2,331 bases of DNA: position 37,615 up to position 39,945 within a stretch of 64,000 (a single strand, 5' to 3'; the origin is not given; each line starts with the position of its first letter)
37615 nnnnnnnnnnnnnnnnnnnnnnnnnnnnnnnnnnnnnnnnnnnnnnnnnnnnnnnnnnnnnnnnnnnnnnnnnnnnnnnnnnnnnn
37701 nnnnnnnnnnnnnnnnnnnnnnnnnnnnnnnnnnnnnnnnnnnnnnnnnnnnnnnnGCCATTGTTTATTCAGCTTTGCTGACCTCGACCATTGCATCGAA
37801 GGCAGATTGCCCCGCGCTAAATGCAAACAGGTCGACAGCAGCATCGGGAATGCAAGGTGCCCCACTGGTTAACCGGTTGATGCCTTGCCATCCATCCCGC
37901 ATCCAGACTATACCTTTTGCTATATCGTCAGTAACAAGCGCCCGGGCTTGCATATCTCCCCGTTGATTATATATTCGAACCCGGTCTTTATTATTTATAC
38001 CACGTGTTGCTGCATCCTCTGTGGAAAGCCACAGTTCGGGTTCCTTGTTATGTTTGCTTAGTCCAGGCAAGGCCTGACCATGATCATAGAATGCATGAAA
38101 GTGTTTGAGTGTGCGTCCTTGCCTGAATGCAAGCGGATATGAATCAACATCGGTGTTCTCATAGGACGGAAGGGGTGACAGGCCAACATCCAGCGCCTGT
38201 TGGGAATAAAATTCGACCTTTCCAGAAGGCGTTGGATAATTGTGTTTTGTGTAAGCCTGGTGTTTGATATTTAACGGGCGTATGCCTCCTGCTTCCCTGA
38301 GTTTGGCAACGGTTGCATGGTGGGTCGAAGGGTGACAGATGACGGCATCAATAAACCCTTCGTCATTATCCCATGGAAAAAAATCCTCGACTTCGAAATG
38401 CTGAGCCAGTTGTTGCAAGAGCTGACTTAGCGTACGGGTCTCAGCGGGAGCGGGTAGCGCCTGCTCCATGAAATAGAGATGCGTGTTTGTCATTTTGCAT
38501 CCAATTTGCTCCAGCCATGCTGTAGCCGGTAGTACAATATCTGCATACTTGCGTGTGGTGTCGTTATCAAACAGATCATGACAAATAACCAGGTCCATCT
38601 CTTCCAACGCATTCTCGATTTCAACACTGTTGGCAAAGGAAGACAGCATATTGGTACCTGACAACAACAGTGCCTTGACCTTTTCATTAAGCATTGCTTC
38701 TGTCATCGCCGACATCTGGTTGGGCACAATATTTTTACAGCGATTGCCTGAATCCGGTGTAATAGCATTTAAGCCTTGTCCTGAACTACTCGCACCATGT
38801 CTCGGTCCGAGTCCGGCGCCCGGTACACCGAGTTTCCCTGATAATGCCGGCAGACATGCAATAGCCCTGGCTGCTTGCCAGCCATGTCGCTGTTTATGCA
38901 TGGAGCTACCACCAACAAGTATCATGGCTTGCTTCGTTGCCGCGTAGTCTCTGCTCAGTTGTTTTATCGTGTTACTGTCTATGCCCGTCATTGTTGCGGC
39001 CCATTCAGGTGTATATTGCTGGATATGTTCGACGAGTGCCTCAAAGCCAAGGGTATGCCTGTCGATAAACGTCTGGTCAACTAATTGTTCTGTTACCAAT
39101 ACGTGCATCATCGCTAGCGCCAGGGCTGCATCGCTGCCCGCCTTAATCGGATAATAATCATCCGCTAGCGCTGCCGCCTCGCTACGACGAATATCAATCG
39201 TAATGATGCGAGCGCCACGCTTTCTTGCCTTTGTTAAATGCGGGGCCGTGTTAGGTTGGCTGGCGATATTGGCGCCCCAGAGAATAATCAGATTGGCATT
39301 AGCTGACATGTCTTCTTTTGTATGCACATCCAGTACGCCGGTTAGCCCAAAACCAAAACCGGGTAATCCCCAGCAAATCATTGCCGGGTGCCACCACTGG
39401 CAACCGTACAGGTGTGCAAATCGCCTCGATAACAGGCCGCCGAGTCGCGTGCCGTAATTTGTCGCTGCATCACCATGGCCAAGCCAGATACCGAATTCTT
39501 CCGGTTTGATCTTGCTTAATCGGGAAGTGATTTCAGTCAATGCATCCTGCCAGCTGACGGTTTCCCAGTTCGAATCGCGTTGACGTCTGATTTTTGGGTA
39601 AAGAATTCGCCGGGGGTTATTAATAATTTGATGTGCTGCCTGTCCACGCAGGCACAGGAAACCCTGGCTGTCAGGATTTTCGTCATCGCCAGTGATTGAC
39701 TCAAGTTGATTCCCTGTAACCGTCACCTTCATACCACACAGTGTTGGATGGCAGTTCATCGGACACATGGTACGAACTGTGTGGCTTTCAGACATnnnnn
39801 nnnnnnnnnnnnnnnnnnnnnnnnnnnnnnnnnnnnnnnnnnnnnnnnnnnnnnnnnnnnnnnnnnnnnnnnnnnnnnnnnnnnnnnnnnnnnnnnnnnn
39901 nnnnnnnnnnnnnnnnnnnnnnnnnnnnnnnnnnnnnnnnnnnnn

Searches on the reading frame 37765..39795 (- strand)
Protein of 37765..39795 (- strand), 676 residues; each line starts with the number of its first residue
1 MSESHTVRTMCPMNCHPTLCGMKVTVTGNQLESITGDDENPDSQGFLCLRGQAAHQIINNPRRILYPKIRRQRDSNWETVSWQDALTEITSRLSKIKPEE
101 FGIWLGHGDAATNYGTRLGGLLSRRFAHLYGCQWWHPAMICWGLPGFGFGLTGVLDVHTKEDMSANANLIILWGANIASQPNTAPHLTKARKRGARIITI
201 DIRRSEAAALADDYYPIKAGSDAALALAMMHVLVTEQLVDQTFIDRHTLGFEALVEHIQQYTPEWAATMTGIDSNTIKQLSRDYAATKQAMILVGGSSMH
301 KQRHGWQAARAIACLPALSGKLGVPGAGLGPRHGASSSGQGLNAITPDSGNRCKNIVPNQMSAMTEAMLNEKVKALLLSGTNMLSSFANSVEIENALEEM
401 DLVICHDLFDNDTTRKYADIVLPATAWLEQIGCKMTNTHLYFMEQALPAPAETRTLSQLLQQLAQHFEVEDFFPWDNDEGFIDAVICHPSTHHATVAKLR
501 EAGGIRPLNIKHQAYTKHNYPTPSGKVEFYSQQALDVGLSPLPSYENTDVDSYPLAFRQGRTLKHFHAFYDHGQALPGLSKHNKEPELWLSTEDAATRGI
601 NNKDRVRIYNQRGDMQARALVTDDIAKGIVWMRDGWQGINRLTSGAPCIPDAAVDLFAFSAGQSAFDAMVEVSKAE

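Call 5: search_protein_families(library=pfam, proteins=[window:37765-39795:-])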
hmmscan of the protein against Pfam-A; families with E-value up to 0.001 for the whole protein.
window:37765-39795:- (676 aa): 3 families
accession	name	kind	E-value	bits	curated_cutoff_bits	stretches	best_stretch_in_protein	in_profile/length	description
PF00384.28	Molybdopterin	-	1.7e-44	152.7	24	1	63-465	1-352/353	Molybdopterin oxidoreductase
PF01568.27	Molydop_binding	-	2.4e-19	69.8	26.8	1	556-648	2-97/110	Molydopterin dinucleotide binding domain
PF04879.21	Molybdop_Fe4S4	-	5e-12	46.1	22.7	1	5-60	2-55/55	Molybdopterin oxidoreductase Fe4S4 domain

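Call 6: search_protein_families(library=ncbifam, proteins=[window:37765-39795:-])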
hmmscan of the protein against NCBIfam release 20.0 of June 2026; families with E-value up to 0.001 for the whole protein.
window:37765-39795:- (676 aa): 27 families (the best 25 are shown)
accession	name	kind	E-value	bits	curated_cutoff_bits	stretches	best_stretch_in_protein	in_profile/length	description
TIGR01591.1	Fdh-alpha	equivalog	7.1e-86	288.8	666.25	2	18-335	8-324/672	formate dehydrogenase subunit alpha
NF012032.0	PRK15488.1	equivalog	1.4e-70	238.3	694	3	4-326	41-359/759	thiosulfate reductase PhsA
NF047855.1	AssmNtatRedNasC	equivalog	1.4e-69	235.1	1100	2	8-341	25-354/708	assimilatory nitrate reductase catalytic subunit NasC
TIGR02166.1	dmsA_ynfE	subfamily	1.5e-65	221.7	777.7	1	5-637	43-754/794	DMSO/selenate family reductase complex A subunit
TIGR03479.1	DMSO_red_II_alp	subfamily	2.5e-54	184.7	984.75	4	39-246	96-305/913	molybdopterin-dependent oxidoreductase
TIGR00509.1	bisC_fam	subfamily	8.7e-54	183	1017.55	3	161-340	162-353/772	molybdopterin guanine dinucleotide-containing S/N-oxide reductase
NF041885.1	selenate_YnfE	exception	1.1e-45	155.8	1675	2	3-333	45-409/805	selenate/tellurate reductase subunit YnfE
NF041884.1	selenate_YnfF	exception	4.9e-44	150.4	1650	2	3-336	42-405/798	selenate/tellurate reductase subunit YnfF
NF011566.1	PRK14990.1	exception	1.4e-43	149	1600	2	4-336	56-425/814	dimethylsulfoxide reductase subunit A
NF011682.0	PRK15102.1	equivalog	9e-39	133.2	909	3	189-341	252-409/829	trimethylamine-N-oxide reductase TorA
TIGR02164.1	torA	equivalog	2.4e-38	131.8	1465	3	189-340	248-404/824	trimethylamine-N-oxide reductase TorA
TIGR01553.1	formate-DH-alph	equivalog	1.2e-36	125.9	814.2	4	7-99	48-142/1009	formate dehydrogenase-N subunit alpha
NF041323.1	Nitr_red_NasA_Halo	equivalog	2.1e-36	125.7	1000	2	26-328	15-310/673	assimilatory nitrate reductase NasA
TIGR01701.1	Fdhalpha-like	subfamily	2.8e-35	121.7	582.15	1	58-620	94-694/744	FdhF/YdeP family oxidoreductase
NF041513.1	formate_DH_Act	exception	2.4e-33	115.1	1400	1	5-246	41-293/1067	formate dehydrogenase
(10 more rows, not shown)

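Call 8: search_solved_structures(query=window:37765-39795:-, max_evalue=1e-10)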
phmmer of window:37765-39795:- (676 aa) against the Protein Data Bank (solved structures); distinct sequences matched with E-value up to 1e-10: 50.
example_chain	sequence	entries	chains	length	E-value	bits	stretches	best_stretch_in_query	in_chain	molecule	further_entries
7qv7_S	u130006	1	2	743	1.9e-60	208.3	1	6-651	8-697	Hydrogen dependent carbon dioxide reductase subunit FdhF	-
9t1s_L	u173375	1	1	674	3.6e-53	184.2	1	6-633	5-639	formate dehydrogenase (coenzyme F420)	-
1aa6_A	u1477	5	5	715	3.3e-52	181.1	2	9-337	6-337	FORMATE DEHYDROGENASE H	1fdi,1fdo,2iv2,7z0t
2vpw_A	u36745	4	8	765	2.2e-49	171.8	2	19-326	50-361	THIOSULFATE REDUCTASE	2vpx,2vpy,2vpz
7bkb_D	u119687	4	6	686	1.4e-48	169.1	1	7-644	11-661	Formate dehydrogenase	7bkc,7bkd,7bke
2e7z_A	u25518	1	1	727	3.8e-46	161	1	5-327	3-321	Acetylene hydratase Ahy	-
9wxb_B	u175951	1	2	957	1.7e-43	152.3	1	20-337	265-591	Formate dehydrogenase alpha subunit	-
6tg9_A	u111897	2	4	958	5.3e-42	147.3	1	19-631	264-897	Formate dehydrogenase subunit alpha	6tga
7vw6_A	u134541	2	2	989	4.7e-41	144.2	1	7-636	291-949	Formate dehydrogenase | Tungsten-containing formate dehydrogenase alpha subunit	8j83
7e5z_A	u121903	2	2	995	4.8e-41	144.2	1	7-636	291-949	Formate dehydrogenase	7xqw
7l5i_A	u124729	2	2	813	5.2e-39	137.4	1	71-339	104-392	Trimethylamine-N-oxide reductase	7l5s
4ydd_A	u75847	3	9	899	5.3e-35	124.2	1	41-245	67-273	DMSO reductase family type II enzyme, molybdopterin subunit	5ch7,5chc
5e7o_A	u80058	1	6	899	7.4e-35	123.7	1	41-245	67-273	DMSO reductase family type II enzyme, molybdopterin subunit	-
8rqz_C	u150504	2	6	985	1.3e-33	119.7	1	9-647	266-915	Probable oxidoreductase YjgC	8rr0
9gzq_A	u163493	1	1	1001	1.3e-33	119.6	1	9-647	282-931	Probable oxidoreductase YjgC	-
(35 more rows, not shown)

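Call 11: find_homologous_proteins(query=window:37765-39795:-, max_evalue=1e-20)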
Query window:37765-39795:- (676 aa): 3510 proteins with E <= 1e-20 among 8000 candidates; the best 120 are listed.
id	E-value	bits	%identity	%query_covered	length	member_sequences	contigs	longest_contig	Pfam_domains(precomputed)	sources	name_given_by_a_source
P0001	0.0e+0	1445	90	100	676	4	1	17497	PF00384.28,PF01568.28,PF04879.22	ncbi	-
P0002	0.0e+0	1214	75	100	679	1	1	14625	PF00384.28,PF01568.28,PF04879.22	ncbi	-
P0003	0.0e+0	1076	67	100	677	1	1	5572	PF00384.28,PF01568.28,PF04879.22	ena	-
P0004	0.0e+0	1075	67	100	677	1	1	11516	PF00384.28,PF01568.28,PF04879.22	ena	-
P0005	0.0e+0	1073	67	100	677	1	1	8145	PF00384.28,PF01568.28,PF04879.22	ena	-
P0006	0.0e+0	1072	67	100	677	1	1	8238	PF00384.28,PF01568.28,PF04879.22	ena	-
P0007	0.0e+0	1071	67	100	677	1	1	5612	PF00384.28,PF01568.28,PF04879.22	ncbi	-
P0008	0.0e+0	1071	67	100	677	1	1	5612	PF00384.28,PF01568.28,PF04879.22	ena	-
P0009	0.0e+0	1070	67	100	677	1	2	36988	PF00384.28,PF01568.28,PF04879.22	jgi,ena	-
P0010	0.0e+0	1070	67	100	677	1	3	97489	PF00384.28,PF01568.28,PF04879.22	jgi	-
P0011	0.0e+0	1070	67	100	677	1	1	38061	PF00384.28,PF01568.28,PF04879.22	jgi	-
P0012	0.0e+0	1070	67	100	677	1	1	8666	PF00384.28,PF01568.28,PF04879.22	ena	-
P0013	0.0e+0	1068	66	100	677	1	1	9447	PF00384.28,PF01568.28,PF04879.22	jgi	-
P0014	0.0e+0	1067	66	100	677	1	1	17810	PF00384.28,PF01568.28,PF04879.22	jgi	-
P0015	0.0e+0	1067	67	100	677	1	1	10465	PF00384.28,PF01568.28,PF04879.22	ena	-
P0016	0.0e+0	1066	66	99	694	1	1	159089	PF00384.28,PF01568.28,PF04879.22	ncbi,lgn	-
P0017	0.0e+0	1065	66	99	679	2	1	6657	PF00384.28,PF01568.28,PF04879.22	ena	-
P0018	0.0e+0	1053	65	100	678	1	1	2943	PF00384.28,PF01568.28,PF04879.22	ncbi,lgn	ncbi:MAG: molybdopterin-dependent oxidoreductase [Pseudomonadota bacterium]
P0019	0.0e+0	1052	66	99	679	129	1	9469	PF00384.28,PF01568.28,PF04879.22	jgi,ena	jgi:anaerobic selenocysteine-containing dehydrogenase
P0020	0.0e+0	1050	65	100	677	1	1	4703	PF00384.28,PF01568.28,PF04879.22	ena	-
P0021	0.0e+0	1049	67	99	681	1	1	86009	PF00384.28,PF01568.28,PF04879.22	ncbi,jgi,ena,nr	ncbi:MAG: molybdopterin-dependent oxidoreductase [Gammaproteobacteria bacterium]|nr:molybdopterin-de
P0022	0.0e+0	1046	66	99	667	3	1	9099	PF00384.28,PF01568.28,PF04879.22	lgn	-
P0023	0.0e+0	1035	66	99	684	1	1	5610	PF00384.28,PF01568.28,PF04879.22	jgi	-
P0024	0.0e+0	1022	66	98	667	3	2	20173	PF00384.28,PF01568.28,PF04879.22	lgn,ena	-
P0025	0.0e+0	1016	64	100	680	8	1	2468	PF00384.28,PF01568.28,PF04879.22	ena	-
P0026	2.2e-298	1010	63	98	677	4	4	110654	PF00384.28,PF01568.28,PF04879.22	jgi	-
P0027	3.1e-297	1006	64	99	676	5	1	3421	PF00384.28,PF01568.28,PF04879.22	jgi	-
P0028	2.0e-295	1000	66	96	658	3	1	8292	PF00384.28,PF01568.28,PF04879.22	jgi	jgi:anaerobic selenocysteine-containing dehydrogenase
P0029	2.1e-295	1000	63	100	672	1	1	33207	PF00384.28,PF01568.28,PF04879.22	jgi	jgi:anaerobic selenocysteine-containing dehydrogenase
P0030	1.1e-294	997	64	96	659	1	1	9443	PF00384.28,PF01568.28,PF04879.22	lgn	-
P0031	5.0e-292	989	64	96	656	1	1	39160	PF00384.28,PF01568.28,PF04879.22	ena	-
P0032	4.5e-283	959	61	99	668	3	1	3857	PF00384.28,PF01568.28,PF04879.22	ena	-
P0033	3.9e-281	953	60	98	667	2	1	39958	PF00384.28,PF01568.28,PF04879.22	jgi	jgi:anaerobic selenocysteine-containing dehydrogenase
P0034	1.4e-280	951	59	100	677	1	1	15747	PF00384.28,PF01568.28,PF04879.22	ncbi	ncbi:MAG: molybdopterin-dependent oxidoreductase [Pseudomonadota bacterium]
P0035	5.4e-280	949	60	97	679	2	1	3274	PF00384.28,PF01568.28,PF04879.22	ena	-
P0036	4.3e-279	946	59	100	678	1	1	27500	PF00384.28,PF01568.28,PF04879.22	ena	-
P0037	5.3e-279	945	59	99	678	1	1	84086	PF00384.28,PF01568.28,PF04879.22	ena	-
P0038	6.3e-279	945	60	100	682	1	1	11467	PF00384.28,PF01568.28,PF04879.22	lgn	-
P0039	1.8e-278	944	59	99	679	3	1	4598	PF00384.28,PF01568.28,PF04879.22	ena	-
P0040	3.4e-278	943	60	100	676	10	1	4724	PF00384.28,PF01568.28,PF04879.22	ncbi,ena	-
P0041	6.1e-278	942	58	100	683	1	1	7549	PF00384.28,PF01568.28,PF04879.22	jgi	jgi:anaerobic selenocysteine-containing dehydrogenase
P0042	6.8e-278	942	59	100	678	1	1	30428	PF00384.28,PF01568.28,PF04879.22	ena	-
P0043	1.4e-277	941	58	100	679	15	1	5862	PF00384.28,PF01568.28,PF04879.22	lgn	-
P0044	2.6e-277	940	59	100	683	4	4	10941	PF00384.28,PF01568.28,PF04879.22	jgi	jgi:anaerobic selenocysteine-containing dehydrogenase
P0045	4.6e-277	939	59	100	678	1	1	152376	PF00384.28,PF01568.28,PF04879.22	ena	-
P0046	1.2e-276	938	59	100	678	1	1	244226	PF00384.28,PF01568.28,PF04879.22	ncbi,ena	-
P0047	1.5e-276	937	59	100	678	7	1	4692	PF00384.28,PF01568.28,PF04879.22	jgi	jgi:anaerobic selenocysteine-containing dehydrogenase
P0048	1.6e-276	937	59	99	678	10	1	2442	PF00384.28,PF01568.28,PF04879.22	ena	-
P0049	3.7e-276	936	58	99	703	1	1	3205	PF00384.28,PF01568.28,PF04879.22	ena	-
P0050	3.8e-276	936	58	99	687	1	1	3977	PF00384.28,PF01568.28,PF04879.22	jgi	jgi:anaerobic selenocysteine-containing dehydrogenase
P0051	4.0e-276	936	59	99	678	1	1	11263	PF00384.28,PF01568.28,PF04879.22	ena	-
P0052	1.1e-275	935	59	99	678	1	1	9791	PF00384.28,PF01568.28,PF04879.22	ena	-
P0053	1.7e-275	934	58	98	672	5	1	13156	PF00384.28,PF01568.28,PF04879.22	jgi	-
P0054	2.4e-275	933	59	99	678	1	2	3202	PF00384.28,PF01568.28,PF04879.22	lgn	-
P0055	2.5e-275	933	59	100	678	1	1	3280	PF00384.28,PF01568.28,PF04879.22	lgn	-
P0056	6.6e-275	932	58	100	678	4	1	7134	PF00384.28,PF01568.28,PF04879.22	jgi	jgi:anaerobic selenocysteine-containing dehydrogenase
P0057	9.9e-275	931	60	99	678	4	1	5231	PF00384.28,PF01568.28,PF04879.22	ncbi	-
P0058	1.6e-274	931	59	99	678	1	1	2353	PF00384.28,PF01568.28,PF04879.22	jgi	jgi:anaerobic selenocysteine-containing dehydrogenase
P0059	1.9e-274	930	59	100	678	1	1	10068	PF00384.28,PF01568.28,PF04879.22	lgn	-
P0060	2.8e-274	930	58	100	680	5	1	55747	PF00384.28,PF01568.28,PF04879.22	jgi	jgi:anaerobic selenocysteine-containing dehydrogenase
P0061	3.7e-274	929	58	100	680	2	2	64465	PF00384.28,PF01568.28,PF04879.22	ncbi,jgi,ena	-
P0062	4.7e-274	929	58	100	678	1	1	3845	PF00384.28,PF01568.28,PF04879.22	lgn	-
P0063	4.9e-274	929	59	100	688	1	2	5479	PF00384.28,PF01568.28,PF04879.22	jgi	jgi:anaerobic selenocysteine-containing dehydrogenase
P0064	5.6e-274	929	59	99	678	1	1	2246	PF00384.28,PF01568.28,PF04879.22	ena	-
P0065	6.0e-274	929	58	100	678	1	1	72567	PF00384.28,PF01568.28,PF04879.22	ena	-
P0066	6.8e-274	929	58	100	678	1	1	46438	PF00384.28,PF01568.28,PF04879.22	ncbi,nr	ncbi:MAG TPA: molybdopterin-dependent oxidoreductase [Alphaproteobacteria bacterium]|nr:molybdopteri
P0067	7.2e-274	929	59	100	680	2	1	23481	PF00384.28,PF01568.28,PF04879.22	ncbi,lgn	-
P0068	7.5e-274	928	58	100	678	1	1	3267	PF00384.28,PF01568.28,PF04879.22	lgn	-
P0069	7.5e-274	928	59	99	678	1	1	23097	PF00384.28,PF01568.28,PF04879.22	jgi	jgi:anaerobic selenocysteine-containing dehydrogenase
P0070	1.2e-273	928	59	99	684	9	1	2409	PF00384.28,PF01568.28,PF04879.22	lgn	-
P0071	1.4e-273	928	59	100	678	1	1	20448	PF00384.28,PF01568.28,PF04879.22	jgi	-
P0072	2.0e-273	927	58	100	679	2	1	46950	PF00384.28,PF01568.28,PF04879.22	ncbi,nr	ncbi:MAG: molybdopterin-dependent oxidoreductase [Candidatus Rokubacteria bacterium]|nr:molybdopteri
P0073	2.0e-273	927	59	99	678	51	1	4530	PF00384.28,PF01568.28,PF04879.22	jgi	-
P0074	2.9e-273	926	58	100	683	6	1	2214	PF00384.28,PF01568.28,PF04879.22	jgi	jgi:anaerobic selenocysteine-containing dehydrogenase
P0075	3.0e-273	926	58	100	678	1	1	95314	PF00384.28,PF01568.28,PF04879.22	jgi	jgi:anaerobic selenocysteine-containing dehydrogenase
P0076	3.9e-273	926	58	100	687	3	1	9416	PF00384.28,PF01568.28,PF04879.22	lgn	-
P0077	4.1e-273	926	58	100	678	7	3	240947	PF00384.28,PF01568.28,PF04879.22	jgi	jgi:anaerobic selenocysteine-containing dehydrogenase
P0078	5.4e-273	926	59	99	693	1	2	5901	PF00384.28,PF01568.28,PF04879.22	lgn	-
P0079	5.5e-273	926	59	99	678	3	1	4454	PF00384.28,PF01568.28,PF04879.22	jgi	jgi:anaerobic selenocysteine-containing dehydrogenase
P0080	5.6e-273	926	58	99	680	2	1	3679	PF00384.28,PF01568.28,PF04879.22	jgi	-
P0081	6.4e-273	925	58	99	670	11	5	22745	PF00384.28,PF01568.28,PF04879.22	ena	-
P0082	7.4e-273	925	57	100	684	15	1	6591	PF00384.28,PF01568.28,PF04879.22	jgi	jgi:anaerobic selenocysteine-containing dehydrogenase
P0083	8.9e-273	925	58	100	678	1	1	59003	PF00384.28,PF01568.28,PF04879.22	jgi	jgi:anaerobic selenocysteine-containing dehydrogenase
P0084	9.1e-273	925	59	100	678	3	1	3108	PF00384.28,PF01568.28,PF04879.22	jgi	jgi:anaerobic selenocysteine-containing dehydrogenase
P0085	9.8e-273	925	58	100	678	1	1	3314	PF00384.28,PF01568.28,PF04879.22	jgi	jgi:anaerobic selenocysteine-containing dehydrogenase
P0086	1.5e-272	924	58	100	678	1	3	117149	PF00384.28,PF01568.28,PF04879.22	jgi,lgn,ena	-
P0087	1.8e-272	924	58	99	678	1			PF00384.28,PF01568.28,PF04879.22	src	-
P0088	2.3e-272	924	58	100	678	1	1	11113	PF00384.28,PF01568.28,PF04879.22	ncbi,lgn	-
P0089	2.4e-272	923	59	99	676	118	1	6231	PF00384.28,PF01568.28,PF04879.22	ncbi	-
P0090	2.4e-272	923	58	100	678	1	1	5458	PF00384.28,PF01568.28,PF04879.22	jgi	jgi:anaerobic selenocysteine-containing dehydrogenase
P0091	2.7e-272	923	58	99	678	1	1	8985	PF00384.28,PF01568.28,PF04879.22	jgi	jgi:anaerobic selenocysteine-containing dehydrogenase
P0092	3.0e-272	923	59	99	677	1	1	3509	PF00384.28,PF01568.28,PF04879.22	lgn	-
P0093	3.8e-272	923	58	100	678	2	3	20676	PF00384.28,PF01568.28,PF04879.22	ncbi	-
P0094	4.2e-272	923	58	100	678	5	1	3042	PF00384.28,PF01568.28,PF04879.22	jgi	jgi:anaerobic selenocysteine-containing dehydrogenase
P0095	4.5e-272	923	58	100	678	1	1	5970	PF00384.28,PF01568.28,PF04879.22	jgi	jgi:anaerobic selenocysteine-containing dehydrogenase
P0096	4.9e-272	922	58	99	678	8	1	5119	PF00384.28,PF01568.28,PF04879.22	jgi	jgi:anaerobic selenocysteine-containing dehydrogenase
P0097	5.2e-272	922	58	100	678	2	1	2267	PF00384.28,PF01568.28,PF04879.22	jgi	jgi:anaerobic selenocysteine-containing dehydrogenase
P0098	7.4e-272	922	58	99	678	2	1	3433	PF00384.28,PF01568.28,PF04879.22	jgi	jgi:anaerobic selenocysteine-containing dehydrogenase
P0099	9.7e-272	921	57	100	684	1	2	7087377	PF00384.28,PF01568.28,PF04879.22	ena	-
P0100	1.2e-271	921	58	100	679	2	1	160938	PF00384.28,PF01568.28,PF04879.22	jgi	jgi:anaerobic selenocysteine-containing dehydrogenase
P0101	2.0e-271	920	57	99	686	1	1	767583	PF00384.28,PF01568.28,PF04879.22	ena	-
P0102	4.9e-271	919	58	99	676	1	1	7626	PF00384.28,PF01568.28,PF04879.22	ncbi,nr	ncbi:MAG: molybdopterin-dependent oxidoreductase [Candidatus Tectomicrobia bacterium]|nr:molybdopter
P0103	7.5e-271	919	59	99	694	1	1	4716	PF00384.28,PF01568.28,PF04879.22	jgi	-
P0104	1.4e-270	918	57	99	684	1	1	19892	PF00384.28,PF01568.28,PF04879.22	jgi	-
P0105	1.4e-270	918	58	100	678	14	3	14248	PF00384.28,PF01568.28,PF04879.22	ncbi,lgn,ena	ncbi:MAG: molybdopterin-dependent oxidoreductase [candidate division NC10 bacterium]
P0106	1.8e-270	917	58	100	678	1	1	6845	PF00384.28,PF01568.28,PF04879.22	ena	-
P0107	1.9e-270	917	58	99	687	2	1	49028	PF00384.28,PF01568.28,PF04879.22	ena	-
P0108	2.4e-270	917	59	99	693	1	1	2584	PF00384.28,PF01568.28,PF04879.22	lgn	-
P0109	2.5e-270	917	58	100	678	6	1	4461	PF00384.28,PF01568.28,PF04879.22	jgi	jgi:anaerobic selenocysteine-containing dehydrogenase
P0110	2.9e-270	917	57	100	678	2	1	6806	PF00384.28,PF01568.28,PF04879.22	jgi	jgi:anaerobic selenocysteine-containing dehydrogenase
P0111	6.4e-270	915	58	100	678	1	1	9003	PF00384.28,PF01568.28,PF04879.22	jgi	jgi:anaerobic selenocysteine-containing dehydrogenase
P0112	7.9e-270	915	58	100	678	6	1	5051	PF00384.28,PF01568.28,PF04879.22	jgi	jgi:anaerobic selenocysteine-containing dehydrogenase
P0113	1.2e-269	915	58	100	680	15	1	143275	PF00384.28,PF01568.28,PF04879.22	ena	-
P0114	1.3e-269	914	58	100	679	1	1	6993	PF00384.28,PF01568.28,PF04879.22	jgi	jgi:anaerobic selenocysteine-containing dehydrogenase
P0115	1.3e-269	914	58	100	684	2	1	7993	PF00384.28,PF01568.28,PF04879.22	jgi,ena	-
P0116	1.5e-269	914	58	99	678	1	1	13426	PF00384.28,PF01568.28,PF04879.22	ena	-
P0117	1.5e-269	914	57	100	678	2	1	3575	PF00384.28,PF01568.28,PF04879.22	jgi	jgi:anaerobic selenocysteine-containing dehydrogenase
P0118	1.6e-269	914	57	100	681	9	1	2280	PF00384.28,PF01568.28,PF04879.22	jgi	jgi:anaerobic selenocysteine-containing dehydrogenase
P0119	2.0e-269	914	58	99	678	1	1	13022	PF00384.28,PF01568.28,PF04879.22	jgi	jgi:anaerobic selenocysteine-containing dehydrogenase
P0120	2.4e-269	914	57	99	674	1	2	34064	PF00384.28,PF01568.28,PF04879.22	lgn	-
